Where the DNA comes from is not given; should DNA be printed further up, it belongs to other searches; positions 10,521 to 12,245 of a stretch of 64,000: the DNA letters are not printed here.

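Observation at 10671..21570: Complete type IV pilus locus with an outer-membrane secretin in a spore-forming, Bacillus-syntenic genome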

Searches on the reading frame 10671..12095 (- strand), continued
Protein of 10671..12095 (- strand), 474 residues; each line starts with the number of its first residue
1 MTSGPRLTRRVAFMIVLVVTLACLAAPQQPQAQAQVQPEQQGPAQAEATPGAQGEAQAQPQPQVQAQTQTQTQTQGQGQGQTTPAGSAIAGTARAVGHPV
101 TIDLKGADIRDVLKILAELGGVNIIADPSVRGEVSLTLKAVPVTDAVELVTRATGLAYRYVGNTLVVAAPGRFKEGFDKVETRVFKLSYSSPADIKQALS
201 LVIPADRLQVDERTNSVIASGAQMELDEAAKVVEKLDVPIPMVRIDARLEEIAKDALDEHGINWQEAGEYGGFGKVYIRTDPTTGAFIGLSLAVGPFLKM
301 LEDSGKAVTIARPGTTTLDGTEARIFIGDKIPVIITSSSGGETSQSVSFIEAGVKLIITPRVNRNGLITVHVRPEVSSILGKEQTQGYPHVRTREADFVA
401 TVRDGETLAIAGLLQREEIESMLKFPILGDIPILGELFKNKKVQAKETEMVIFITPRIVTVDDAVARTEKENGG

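Call 9: find_related_loci(query=window:10671-12095:-, collection=genome_contigs, flank=10000)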
Query window:10671-12095:- (474 aa) in genome_contigs; peptide patterns used: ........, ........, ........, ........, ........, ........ (x = any residue, [..] = any of these).
555 stretches matched a pattern; 14 encode a relative of the query (tblastn E <= 1e-3); 14 distinct loci.
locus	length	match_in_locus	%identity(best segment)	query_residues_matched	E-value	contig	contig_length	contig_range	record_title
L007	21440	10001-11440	87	1-474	0e+0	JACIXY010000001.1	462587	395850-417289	MAG: Bacillota bacterium isolate MAG-64 Firmicutes_O3_bin27_Scaffold_1, whole genome shotgun sequence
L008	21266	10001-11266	78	7-474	0e+0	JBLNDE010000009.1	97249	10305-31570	MAG: Bacillota bacterium isolate MAG107 PRJNA950955_bin16_renamed_8, whole genome shotgun sequence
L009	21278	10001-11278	77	5-474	0e+0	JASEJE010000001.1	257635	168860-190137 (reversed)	MAG: Bacillota bacterium isolate Yes71-24 NODE_1_length_257635_cov_64.092744, whole genome shotgun sequence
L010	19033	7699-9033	77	1-473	0e+0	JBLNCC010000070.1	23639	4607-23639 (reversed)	MAG: Betaproteobacteria bacterium isolate MAG135 PRJNA950955_bin41_renamed_69, whole genome shotgun sequence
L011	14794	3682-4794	91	93-463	0e+0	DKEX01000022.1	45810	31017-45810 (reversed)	MAG TPA_asm: Firmicutes bacterium UBA6811 UBA6811_contig_42354, whole genome shotgun sequence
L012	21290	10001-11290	75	1-473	0e+0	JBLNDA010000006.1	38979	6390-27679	MAG: Clostridia bacterium isolate MAG111 PRJNA950955_bin2_renamed_5, whole genome shotgun sequence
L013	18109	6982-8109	85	97-472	0e+0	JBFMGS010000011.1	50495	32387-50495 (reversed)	MAG: Bacillota bacterium isolate MAG303 MAG303_11, whole genome shotgun sequence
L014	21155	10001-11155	78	80-463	0e+0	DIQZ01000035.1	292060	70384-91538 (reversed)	MAG TPA_asm: Firmicutes bacterium UBA5449 UBA5449_contig_1666, whole genome shotgun sequence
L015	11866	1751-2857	80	97-467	0e+0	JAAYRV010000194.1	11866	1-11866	MAG: Bacillota bacterium isolate AS23ysBPME_252 135399_AS23, whole genome shotgun sequence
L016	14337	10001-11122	77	88-463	0e+0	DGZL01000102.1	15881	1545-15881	MAG TPA_asm: Firmicutes bacterium UBA4981 UBA4981_contig_8254, whole genome shotgun sequence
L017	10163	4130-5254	76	87-463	0e+0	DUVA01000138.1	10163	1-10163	MAG TPA_asm: Bacillota bacterium isolate AS08sgBPME_304 157545_AS08, whole genome shotgun sequence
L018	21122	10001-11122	79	88-463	0e+0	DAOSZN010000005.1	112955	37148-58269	MAG TPA_asm: Bacillota bacterium isolate AMR_MDS_2058 NODE_111_length_112955_cov_11.053224, whole genome shotgun sequenc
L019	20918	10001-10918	28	208-472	6e-24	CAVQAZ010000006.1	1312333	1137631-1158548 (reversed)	MAG: uncultured Gammaproteobacteria bacterium isolate MFD09964.bin.1.308 genome assembly, contig: contig_4337, whole gen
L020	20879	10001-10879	27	204-459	3e-23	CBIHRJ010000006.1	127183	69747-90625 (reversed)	MAG TPA_asm: uncultured Noviherbaspirillum sp. isolate SRR18156188_binner12_Refined_43 genome assembly, contig: ERZ27336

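Call 52: find_encoding_contigs(protein=P0035, flank=10000, max_places=1)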
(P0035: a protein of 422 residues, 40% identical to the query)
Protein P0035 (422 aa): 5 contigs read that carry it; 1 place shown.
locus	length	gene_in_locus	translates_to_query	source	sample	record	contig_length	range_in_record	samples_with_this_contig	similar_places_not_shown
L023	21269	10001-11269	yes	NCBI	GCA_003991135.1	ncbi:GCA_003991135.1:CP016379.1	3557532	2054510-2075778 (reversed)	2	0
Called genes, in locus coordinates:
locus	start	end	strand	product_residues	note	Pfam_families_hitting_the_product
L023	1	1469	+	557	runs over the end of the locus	PF05157:MshEN, PF00437:T2SSE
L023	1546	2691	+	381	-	PF00482:T2SSF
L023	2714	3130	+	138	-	PF07963:N_methyl, PF26697:ComGC_C (weak)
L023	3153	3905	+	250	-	PF06750:A24_N_bact, PF01478:Peptidase_A24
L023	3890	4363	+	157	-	-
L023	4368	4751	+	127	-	-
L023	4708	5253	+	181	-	-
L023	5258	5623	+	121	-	-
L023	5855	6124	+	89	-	PF10719:ComFB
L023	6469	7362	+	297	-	PF11104:PilM_2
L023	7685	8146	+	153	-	PF07282:Cas12f1-like_TNB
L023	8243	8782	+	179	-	-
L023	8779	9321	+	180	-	PF04350:PilO (weak)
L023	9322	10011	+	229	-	-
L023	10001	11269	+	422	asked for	PF07660:STN (faint), PF21305:type_II_gspD_N0 (weak), PF03958:Secretin_N, PF00263:Secretin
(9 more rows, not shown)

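Call 53: find_encoding_contigs(protein=P0031, flank=10000, max_places=1)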
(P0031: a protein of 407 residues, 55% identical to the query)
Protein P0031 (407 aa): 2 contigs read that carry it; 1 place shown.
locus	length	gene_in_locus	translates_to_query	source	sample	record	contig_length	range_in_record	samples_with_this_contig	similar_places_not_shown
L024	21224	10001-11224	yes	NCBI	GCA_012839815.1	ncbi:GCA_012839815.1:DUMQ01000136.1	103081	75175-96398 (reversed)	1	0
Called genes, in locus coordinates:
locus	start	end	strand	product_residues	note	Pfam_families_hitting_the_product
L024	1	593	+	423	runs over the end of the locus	PF02441:Flavoprotein, PF04127:DFP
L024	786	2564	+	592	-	PF05157:MshEN, PF00437:T2SSE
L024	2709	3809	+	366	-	PF00437:T2SSE, PF13401:AAA_22 (weak)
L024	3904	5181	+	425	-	PF28597:T2SSF_N, PF00482:T2SSF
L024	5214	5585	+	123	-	PF07963:N_methyl, PF08334:T2SSG (faint), PF26697:ComGC_C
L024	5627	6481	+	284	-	PF06750:A24_N_bact, PF01478:Peptidase_A24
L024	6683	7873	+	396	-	PF11104:PilM_2, PF14450:FtsA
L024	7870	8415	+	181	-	PF05137:PilN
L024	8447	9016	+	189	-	PF04350:PilO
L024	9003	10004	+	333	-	-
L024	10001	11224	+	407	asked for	PF21305:type_II_gspD_N0 (faint), PF03958:Secretin_N, PF00263:Secretin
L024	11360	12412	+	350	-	PF01761:DHQ_synthase (faint), PF24621:DHQS_C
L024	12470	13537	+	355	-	PF01321:Creatinase_N, PF00557:Peptidase_M24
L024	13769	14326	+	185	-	PF08207:EFP_N, PF01132:EFP, PF09285:Elong-fact-P_C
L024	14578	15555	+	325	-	PF19568:Spore_III_AA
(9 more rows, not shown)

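Call 60: search_protein_families(library=pfam, proteins=[L014:13094-14188:-, L014:14308-14817:-, L014:14955-15656:-, L014:15653-16234:-, L014:16249-16632:-, L014:16913-18118:-, L014:18090-18458:-], max_evalue=0.01)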
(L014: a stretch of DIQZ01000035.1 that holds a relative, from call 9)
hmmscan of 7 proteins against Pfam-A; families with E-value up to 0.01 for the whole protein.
L014:13094-14188:- (364 aa): 2 families
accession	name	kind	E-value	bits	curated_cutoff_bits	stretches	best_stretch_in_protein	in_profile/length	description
PF01758.21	SBF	-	3.2e-41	141.6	24.3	1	66-262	2-190/191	Sodium Bile acid symporter family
PF13593.11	SBF_like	-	9.8e-12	45.2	25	1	30-335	2-293/313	SBF-like CPA transporter family (DUF4137)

L014:14308-14817:- (169 aa): 1 family
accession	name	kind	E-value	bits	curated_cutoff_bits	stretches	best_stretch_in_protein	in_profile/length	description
PF10865.14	DUF2703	-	4.2e-35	120.9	23.6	1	23-137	2-120/120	Domain of unknown function (DUF2703)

L014:14955-15656:- (233 aa): 1 family
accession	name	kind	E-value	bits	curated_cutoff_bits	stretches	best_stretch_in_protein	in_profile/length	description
PF02683.22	DsbD_TM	-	7.1e-24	84.7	27.1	1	22-229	3-215/219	Cytochrome C biogenesis protein transmembrane domain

L014:15653-16234:- (193 aa): 4 families
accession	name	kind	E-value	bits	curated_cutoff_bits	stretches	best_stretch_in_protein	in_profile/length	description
PF00085.26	Thioredoxin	-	4.1e-11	43.2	23.5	1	74-141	13-80/103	Thioredoxin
PF13098.12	Thioredoxin_2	-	1.4e-05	25.8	27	1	79-143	5-85/104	Thioredoxin-like domain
PF13905.12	Thioredoxin_8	-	0.0012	19.6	27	1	81-118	3-40/94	Thioredoxin-like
PF13899.12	Thioredoxin_7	-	0.0039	17.7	27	1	72-100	10-38/83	Thioredoxin-like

L014:16249-16632:- (127 aa): 0 families

L014:16913-18118:- (401 aa): 1 family
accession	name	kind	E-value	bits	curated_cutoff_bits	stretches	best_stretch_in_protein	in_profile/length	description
PF03773.19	ArsP_1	-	4.6e-71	239.8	32.3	1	45-397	3-293/294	Predicted permease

L014:18090-18458:- (122 aa): 8 families
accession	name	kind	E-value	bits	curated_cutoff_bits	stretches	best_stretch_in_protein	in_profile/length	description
PF01022.26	HTH_5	-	1.5e-16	60.5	22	1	23-69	1-46/47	Bacterial regulatory protein, arsR family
PF12840.13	HTH_20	-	9.2e-07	29.2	27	1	21-68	1-48/51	Helix-turn-helix domain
PF25212.1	HVO_A0114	-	0.00019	21.6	27.6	1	18-75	16-73/84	HVO_A0114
PF13412.12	HTH_24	-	0.00056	19.9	21.9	1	23-68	2-47/48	Winged helix-turn-helix DNA-binding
PF13936.12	HTH_38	-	0.0019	18.3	27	1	29-59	12-41/44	Helix-turn-helix domain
PF24038.1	DUF7347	-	0.0032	18.1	27.6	1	17-64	4-54/77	Domain of unknown function (DUF7347)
PF12802.13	MarR_2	-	0.007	16.9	27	0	26-71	7-53/61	MarR family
PF13601.12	HTH_34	-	0.0097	16.5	27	0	26-74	2-50/80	Winged helix DNA-binding domain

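Call 61: search_solved_structures(query=window:10671-12095:-, max_evalue=0.00001)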
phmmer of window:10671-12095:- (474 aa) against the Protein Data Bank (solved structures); distinct sequences matched with E-value up to 0.00001: 23.
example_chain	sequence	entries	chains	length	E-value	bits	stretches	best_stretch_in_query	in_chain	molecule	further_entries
6ve2_A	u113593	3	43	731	4.1e-42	147.8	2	287-460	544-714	Fimbrial assembly protein PilQ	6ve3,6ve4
9x0w_A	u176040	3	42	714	5.2e-42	147.5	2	287-460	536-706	Fimbrial assembly protein PilQ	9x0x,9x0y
3jc8_Qa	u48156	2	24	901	7.4e-35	123.9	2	289-460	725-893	PilQ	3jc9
4av2_A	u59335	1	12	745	5e-33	117.9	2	206-459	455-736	TYPE IV PILUS BIOGENESIS AND COMPETENCE PROTEIN PILQ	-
9sh1_A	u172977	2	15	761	2.1e-32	115.8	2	298-459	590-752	Type IV pilus biogenesis and competence protein PilQ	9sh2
6w6m_A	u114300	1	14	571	1.6e-30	109.6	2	296-459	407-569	Type IV pilus secretin PilQ family protein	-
5wln_G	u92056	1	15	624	5.4e-30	107.9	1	208-461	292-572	Type II secretion system protein D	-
5wq8_A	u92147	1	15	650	4.7e-28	101.5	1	285-460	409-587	Type II secretion system protein D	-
5wq9_A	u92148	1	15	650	2.8e-27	98.9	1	285-460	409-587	Type II secretion system protein D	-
6i1y_A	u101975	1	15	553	6.3e-27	97.8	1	283-460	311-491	General secretion pathway protein GspD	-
5wq7_A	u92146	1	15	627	2.2e-26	96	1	295-471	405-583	Putative type II secretion system protein D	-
9k8v_A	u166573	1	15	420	4.9e-26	94.8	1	285-460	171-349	General secretion pathway protein D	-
8odn_A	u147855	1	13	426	1e-24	90.5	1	238-460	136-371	RcpA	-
8jvb_A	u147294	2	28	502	2.9e-24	89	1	294-461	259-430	Type II and III secretion system protein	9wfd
5zdh_A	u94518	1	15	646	1.4e-23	86.7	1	302-460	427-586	Type II secretion system protein D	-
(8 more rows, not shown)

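Call 91: predict_structure(alignment_id=A5)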
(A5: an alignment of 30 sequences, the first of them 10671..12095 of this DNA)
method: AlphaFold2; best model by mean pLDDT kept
length: 474 residues; sequences in the alignment: 30
mean_pLDDT: 74.7   pTM: 0.53
mean pLDDT of the five models: 74.7, 72.6, 72.3, 71.2, 70.7
residues with pLDDT >= 90: 158; 70-90: 152; 50-70: 73; < 50: 91
segments of 3 or more residues with pLDDT < 50: 29-61, 63-94, 266-281, 289-291
pLDDT, mean of each block of 10 residues (from residue 1): 61 89 65 42 39 40 42 37 36 58 93 93 88 92 93 92 86 72 93 95 93 94 91 93 93 81 51 40 50 66 87 94 92 79 82 92 92 86 63 82 87 66 62 69 77 90 60 49
secondary structure, 60 per line:
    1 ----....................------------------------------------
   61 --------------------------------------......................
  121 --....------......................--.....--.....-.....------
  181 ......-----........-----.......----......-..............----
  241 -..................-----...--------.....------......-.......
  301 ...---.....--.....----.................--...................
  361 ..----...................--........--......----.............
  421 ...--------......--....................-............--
elements in order: H5-24 E99-108 H109-120 E123-126 E133-142 H143-154 E157-161 E164-168 H170-174 E181-186 H192-199 E208-211 E216-221 H223-236 E242-253 H254-259 E276-280 E287-292 H294-303 E307-311 E314-318 E323-339 E342-362 E367-385 E388-395 E398-403 E408-423 H432-437 E440-459 H461-472

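Call 93: fold_search(model_id=the predicted structure, library=pdb)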
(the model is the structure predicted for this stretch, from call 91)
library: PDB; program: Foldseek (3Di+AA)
matches with E <= 10: 695; with E <= 0.001: 64
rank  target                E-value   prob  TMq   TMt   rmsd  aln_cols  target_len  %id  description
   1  6w6m_A                1.7e-20  1.00  0.32  0.37  26.0       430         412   22  Single particle cryoEM structure of V. cholerae Type IV competence pilus secretin PilQ (released 2020-10-14)
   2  5wq7_A                3.2e-20  1.00  0.35  0.35  31.3       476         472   20  CryoEM structure of type II secretion system secretin GspD in E.coli K12 (released 2016-12-28)
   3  6hcg_A                1.1e-19  1.00  0.26  0.21  43.4       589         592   15  Klebsiella pneumoniae type II secretion system outer membrane complex. PulD, PulS and PulC HR domain. (released 2019-11-27)
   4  5zdh_A                1.4e-19  1.00  0.37  0.35  33.8       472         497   20  CryoEM structure of ETEC Pilotin-Secretin AspS-GspD complex (released 2018-04-18)
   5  6q14_A                1.4e-19  1.00  0.32  0.32  34.1       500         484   12  Structure of the Salmonella SPI-1 injectisome NC-base (released 2019-10-23)
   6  6q14_B                2.7e-19  1.00  0.32  0.31  33.6       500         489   12  Structure of the Salmonella SPI-1 injectisome NC-base (released 2019-10-23)
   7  6i1x_A                4.2e-18  1.00  0.34  0.33  22.6       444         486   18  Aeromonas hydrophila ExeD (released 2019-04-10)
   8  5wq8_A                7.7e-18  1.00  0.36  0.35  36.0       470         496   20  CryoEM structure of type II secretion system secretin GspD in Vibrio cholerae (released 2016-12-28)
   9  5tcr_A                9.0e-18  1.00  0.34  0.34  32.6       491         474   13  Atomic model of the Salmonella SPI-1 type III secretion injectisome basal body proteins InvG, PrgH, and PrgK (released 2016-12-21)
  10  5wq9_A                1.2e-17  1.00  0.36  0.35  36.2       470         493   20  CryoEM structure of type II secretion system secretin GspD G453A mutant in Vibrio cholerae (released 2016-12-28)
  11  6i1y_A                1.2e-17  1.00  0.35  0.34  33.3       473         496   20  Vibrio vulnificus EpsD (released 2019-04-10)
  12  9u5s_A                2.3e-17  1.00  0.34  0.34  26.4       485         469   14  The structure of the BfpBG complex in the T4bP system (released 2025-11-05)
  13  8co1_A1               2.3e-17  1.00  0.32  0.26  38.9       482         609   17  Type II Secretion System (released 2024-04-10)
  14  5w68_A                2.4e-17  1.00  0.35  0.46  20.9       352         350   21  Type II secretin from Enteropathogenic Escherichia coli - GspD (released 2017-11-15)
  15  5wln_A                2.6e-17  1.00  0.34  0.40  21.9       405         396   20  Cryo-EM structure of the T2SS secretin XcpQ from Pseudomonas aeruginosa (released 2017-10-25)
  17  6ve2_A                1.5e-16  1.00  0.36  0.51  23.6       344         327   26  Tetradecameric PilQ bound by TsaP heptamer from Pseudomonas aeruginosa (released 2020-12-23)
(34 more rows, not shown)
